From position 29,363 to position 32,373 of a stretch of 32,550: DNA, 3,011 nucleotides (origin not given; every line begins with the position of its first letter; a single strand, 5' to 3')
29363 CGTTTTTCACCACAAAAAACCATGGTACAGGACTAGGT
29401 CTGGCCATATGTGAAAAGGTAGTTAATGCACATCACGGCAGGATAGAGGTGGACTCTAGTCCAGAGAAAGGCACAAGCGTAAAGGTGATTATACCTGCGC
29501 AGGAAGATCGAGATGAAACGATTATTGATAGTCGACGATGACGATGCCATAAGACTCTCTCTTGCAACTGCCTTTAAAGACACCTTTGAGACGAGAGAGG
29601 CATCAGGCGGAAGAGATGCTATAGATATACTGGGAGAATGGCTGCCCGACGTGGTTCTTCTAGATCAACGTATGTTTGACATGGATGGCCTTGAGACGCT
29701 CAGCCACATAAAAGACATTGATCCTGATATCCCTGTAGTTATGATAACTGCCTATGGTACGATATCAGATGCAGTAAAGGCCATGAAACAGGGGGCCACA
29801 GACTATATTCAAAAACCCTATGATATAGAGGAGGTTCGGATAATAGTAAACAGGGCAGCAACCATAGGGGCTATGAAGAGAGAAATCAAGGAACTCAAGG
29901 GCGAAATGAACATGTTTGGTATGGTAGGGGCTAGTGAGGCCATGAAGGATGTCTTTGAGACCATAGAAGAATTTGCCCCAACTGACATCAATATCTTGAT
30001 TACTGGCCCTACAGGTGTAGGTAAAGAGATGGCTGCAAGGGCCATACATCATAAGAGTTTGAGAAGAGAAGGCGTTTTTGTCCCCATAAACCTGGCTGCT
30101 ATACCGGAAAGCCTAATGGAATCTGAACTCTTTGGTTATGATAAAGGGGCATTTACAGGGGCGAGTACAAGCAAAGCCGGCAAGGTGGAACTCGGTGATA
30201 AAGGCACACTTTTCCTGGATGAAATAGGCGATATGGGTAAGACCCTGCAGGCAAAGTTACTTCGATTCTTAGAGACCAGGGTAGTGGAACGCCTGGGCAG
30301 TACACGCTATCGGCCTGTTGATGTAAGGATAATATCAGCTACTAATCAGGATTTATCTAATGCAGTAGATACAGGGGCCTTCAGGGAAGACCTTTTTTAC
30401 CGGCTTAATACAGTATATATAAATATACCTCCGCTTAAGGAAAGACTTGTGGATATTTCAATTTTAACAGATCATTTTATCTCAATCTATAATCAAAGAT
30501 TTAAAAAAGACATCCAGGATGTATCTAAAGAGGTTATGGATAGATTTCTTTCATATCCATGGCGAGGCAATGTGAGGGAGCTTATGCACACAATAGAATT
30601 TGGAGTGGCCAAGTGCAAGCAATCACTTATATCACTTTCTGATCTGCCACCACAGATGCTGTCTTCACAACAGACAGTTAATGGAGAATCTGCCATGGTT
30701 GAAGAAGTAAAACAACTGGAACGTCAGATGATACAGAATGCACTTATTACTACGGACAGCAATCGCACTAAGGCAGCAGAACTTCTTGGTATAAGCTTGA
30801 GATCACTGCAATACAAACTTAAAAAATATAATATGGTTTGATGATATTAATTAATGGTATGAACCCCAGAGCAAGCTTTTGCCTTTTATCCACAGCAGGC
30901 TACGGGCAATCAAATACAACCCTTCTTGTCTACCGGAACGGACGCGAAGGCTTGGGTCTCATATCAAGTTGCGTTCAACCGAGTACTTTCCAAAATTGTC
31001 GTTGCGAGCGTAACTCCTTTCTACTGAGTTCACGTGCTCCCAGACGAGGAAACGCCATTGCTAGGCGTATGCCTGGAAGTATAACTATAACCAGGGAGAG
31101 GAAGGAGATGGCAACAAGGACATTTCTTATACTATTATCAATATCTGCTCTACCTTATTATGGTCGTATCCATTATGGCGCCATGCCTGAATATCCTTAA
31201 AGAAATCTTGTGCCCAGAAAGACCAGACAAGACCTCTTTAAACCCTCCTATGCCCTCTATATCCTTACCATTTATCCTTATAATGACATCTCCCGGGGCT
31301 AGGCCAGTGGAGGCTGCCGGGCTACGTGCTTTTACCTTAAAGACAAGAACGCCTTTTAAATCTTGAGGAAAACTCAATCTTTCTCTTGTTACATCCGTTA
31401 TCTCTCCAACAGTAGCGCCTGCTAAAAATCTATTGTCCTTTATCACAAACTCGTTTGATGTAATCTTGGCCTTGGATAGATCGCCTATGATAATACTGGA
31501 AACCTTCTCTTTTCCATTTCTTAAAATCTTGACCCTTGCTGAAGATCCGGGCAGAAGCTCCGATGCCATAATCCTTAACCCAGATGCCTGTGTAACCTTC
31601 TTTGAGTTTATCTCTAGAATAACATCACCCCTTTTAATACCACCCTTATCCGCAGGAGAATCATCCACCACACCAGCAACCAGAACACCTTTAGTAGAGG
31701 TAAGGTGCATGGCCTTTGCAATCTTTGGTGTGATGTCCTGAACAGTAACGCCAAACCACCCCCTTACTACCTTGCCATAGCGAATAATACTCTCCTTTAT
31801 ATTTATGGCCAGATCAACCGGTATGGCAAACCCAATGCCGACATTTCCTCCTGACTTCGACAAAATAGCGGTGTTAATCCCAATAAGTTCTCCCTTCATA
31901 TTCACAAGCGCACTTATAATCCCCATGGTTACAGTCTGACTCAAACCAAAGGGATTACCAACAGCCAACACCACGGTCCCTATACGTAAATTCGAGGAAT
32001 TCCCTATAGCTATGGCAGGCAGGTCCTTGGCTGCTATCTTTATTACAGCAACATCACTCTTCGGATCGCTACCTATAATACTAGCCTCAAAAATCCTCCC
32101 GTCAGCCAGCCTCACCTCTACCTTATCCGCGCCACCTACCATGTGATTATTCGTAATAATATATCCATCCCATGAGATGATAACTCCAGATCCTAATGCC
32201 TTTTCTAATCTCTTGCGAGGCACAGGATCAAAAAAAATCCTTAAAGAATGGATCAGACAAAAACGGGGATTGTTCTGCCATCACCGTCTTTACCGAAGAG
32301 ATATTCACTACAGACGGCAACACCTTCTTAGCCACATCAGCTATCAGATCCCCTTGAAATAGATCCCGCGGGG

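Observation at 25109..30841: Divergent five-gene operon (DUF2334 deacetylase-like, GT4, UPF0104 flippase-like, HK, sigma54 activator): candidate undescribed amino-glycolipid or cationic envelope-lipid pathway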

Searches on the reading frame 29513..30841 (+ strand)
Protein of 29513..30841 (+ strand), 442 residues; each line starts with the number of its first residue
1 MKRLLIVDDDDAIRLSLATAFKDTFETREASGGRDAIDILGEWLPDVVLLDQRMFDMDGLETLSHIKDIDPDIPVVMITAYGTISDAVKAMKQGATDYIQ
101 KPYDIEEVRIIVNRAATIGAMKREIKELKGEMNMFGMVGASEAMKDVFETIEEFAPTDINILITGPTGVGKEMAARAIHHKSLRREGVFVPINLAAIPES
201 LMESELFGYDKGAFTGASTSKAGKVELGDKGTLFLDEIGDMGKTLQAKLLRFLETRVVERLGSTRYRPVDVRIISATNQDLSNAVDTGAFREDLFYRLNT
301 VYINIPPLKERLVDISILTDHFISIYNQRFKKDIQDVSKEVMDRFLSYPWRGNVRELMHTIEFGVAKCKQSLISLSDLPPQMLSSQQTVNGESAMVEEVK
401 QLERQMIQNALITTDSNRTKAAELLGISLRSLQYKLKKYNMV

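Call 5: search_protein_families(library=pfam, proteins=[window:29513-30841:+], max_evalue=0.01)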
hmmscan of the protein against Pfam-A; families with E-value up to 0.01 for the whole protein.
window:29513-30841:+ (442 aa): 12 families
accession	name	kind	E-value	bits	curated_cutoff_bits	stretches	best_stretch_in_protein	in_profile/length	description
PF00158.32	Sigma54_activat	-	1.8e-67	226.7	20.2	1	137-303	1-167/168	Sigma-54 interaction domain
PF00072.30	Response_reg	-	9.3e-27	93.8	30.2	1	5-111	2-109/111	Response regulator receiver domain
PF25601.1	AAA_lid_14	-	1.1e-21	76.9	27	1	309-390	1-82/87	AAA+ ATPase lid domain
PF14532.12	Sigma54_activ_2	-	3.4e-21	76.4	25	1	138-308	1-138/138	Sigma-54 interaction domain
PF02954.25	HTH_8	-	2.6e-13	49.9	22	1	399-439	2-42/42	Bacterial regulatory protein, Fis family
PF01078.27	Mg_chelatase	-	1.1e-06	28.7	20.3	1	216-279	93-158/207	Magnesium chelatase, subunit ChlI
PF07728.20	AAA_5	-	2.2e-06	28.2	22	1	160-279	1-123/139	AAA domain (dynein-related subfamily)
PF00004.35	AAA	-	0.00033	21.6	21.2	1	161-282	1-111/131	ATPase family associated with various cellular activities (AAA)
PF18024.7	HTH_50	-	0.00065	19.8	27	1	397-441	6-49/50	Helix-turn-helix domain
PF07724.20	AAA_2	-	0.0009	19.7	27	1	159-279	4-125/166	AAA domain (Cdc48 subfamily)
PF00493.29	MCM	-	0.0046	16.5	23.3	1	157-258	56-150/224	MCM P-loop domain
PF20720.3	nSTAND3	-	0.0075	16.4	27.2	0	150-193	9-52/155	Novel STAND NTPase 3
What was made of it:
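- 29513..30841 (+): NtrC-type sigma-54-dependent response regulator with a receiver domain, an AAA+ domain carrying GAFTGA, and a Fis-type HTH. Call 5: PF00072, PF00158 (227 bits) and PF02954.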

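Call 6: search_protein_families(library=ncbifam, proteins=[window:29513-30841:+], max_evalue=0.001)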
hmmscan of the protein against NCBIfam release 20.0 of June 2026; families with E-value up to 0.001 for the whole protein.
window:29513-30841:+ (442 aa): 113 families (the best 25 are shown)
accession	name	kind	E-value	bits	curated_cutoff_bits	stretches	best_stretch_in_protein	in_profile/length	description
NF008469.0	PRK11361.1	equivalog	9.9e-135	449.8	714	1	2-440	5-455/461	acetoacetate metabolism transcriptional regulator AtoC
TIGR02915.1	PEP_resp_reg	equivalog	3.4e-119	398.6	502.6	1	4-441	1-444/445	PEP-CTERM-box response regulator transcription factor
TIGR01818.1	ntrC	equivalog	4.3e-115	385.1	558.6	1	5-398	2-398/463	nitrogen regulation protein NR(I)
NF041946.1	LuxO_transreg_Vib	equivalog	1.1e-105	354.1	800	1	30-390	26-388/463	quorum-sensing sigma-54 dependent transcriptional regulator LuxO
NF041552.1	TF_PrdR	equivalog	1.2e-105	354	795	1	115-440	248-577/577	sigma-54 dependent transcriptional regulator PrdR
NF007689.0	PRK10365.1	equivalog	9.9e-105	350.9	760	1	5-437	9-440/441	sigma-54-dependent response regulator transcription factor ZraR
NF008176.1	PRK10923.1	equivalog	2e-97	326.7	620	1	4-390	6-393/469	nitrogen regulation protein NR(I)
NF011695.0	PRK15115.1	equivalog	6.5e-97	325.1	763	1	3-436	8-432/445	two-component system response regulator GlrR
NF051870.1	NAssimRespRegNtrX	equivalog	3.1e-96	323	600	1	2-438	2-449/452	nitrogen assimilation response regulator NtrX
NF049963.1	RespRegFlgRCampy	domain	1.4e-91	307.6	750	1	4-441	3-429/429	fla regulon two-component system response regulator FlgR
NF050807.1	TransRegFlbDCaul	equivalog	4.4e-89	299.4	750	1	46-440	47-439/454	sigma-54-dependent transcriptional regulator FlbD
TIGR01817.1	nifA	equivalog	4.2e-87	293.1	528.85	1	127-378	188-438/534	nif-specific transcriptional activator NifA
NF003451.0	PRK05022.1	equivalog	9.9e-87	291.8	476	1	129-438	184-507/512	nitric oxide reductase transcriptional regulator NorR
NF038308.1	RNA_repair_RtcR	equivalog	6.1e-86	289.4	650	1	85-440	124-517/530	RNA repair transcriptional activator RtcR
NF041906.1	V4R_TF_MobR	exception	4.8e-83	279.5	999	1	114-439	210-544/544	phenol degradation transcriptional regulator MobR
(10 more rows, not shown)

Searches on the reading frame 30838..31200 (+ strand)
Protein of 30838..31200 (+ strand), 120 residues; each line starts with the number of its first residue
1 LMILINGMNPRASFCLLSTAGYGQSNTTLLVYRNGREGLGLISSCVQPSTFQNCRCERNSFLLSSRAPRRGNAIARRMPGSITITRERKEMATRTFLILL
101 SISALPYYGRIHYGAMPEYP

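Call 42: search_protein_families(library=pfam, proteins=[window:30838-31200:+], max_evalue=0.0001)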
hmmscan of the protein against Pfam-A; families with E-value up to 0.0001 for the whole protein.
window:30838-31200:+ (120 aa): 0 families

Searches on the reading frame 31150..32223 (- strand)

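Call 42: search_protein_families(library=pfam, proteins=[window:31150-32223:-], max_evalue=0.0001)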
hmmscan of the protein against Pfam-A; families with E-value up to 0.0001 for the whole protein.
window:31150-32223:- (357 aa): 7 families
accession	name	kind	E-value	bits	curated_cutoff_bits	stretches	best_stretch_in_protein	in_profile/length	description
PF13180.12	PDZ_2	-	6.4e-25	87.7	27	2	158-242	4-76/80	PDZ domain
PF13365.12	Trypsin_2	-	8.5e-23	82.1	27.6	1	11-126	1-132/144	Trypsin-like peptidase domain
PF17820.7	PDZ_6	-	7.4e-20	70.9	27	2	182-215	2-35/54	PDZ domain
PF00595.29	PDZ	-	6.2e-19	68.6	23.2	2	153-219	8-66/81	PDZ domain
PF14685.13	PDZ_Tricorn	-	2.3e-09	37.6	25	1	296-348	26-80/88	Tricorn protease PDZ domain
PF00089.32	Trypsin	-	2.8e-06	27.8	20.6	0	11-97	27-138/220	Trypsin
PF19805.5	DUF6288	-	4.1e-05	23.4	26.3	0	180-211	3-33/402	Family of unknown function (DUF6288)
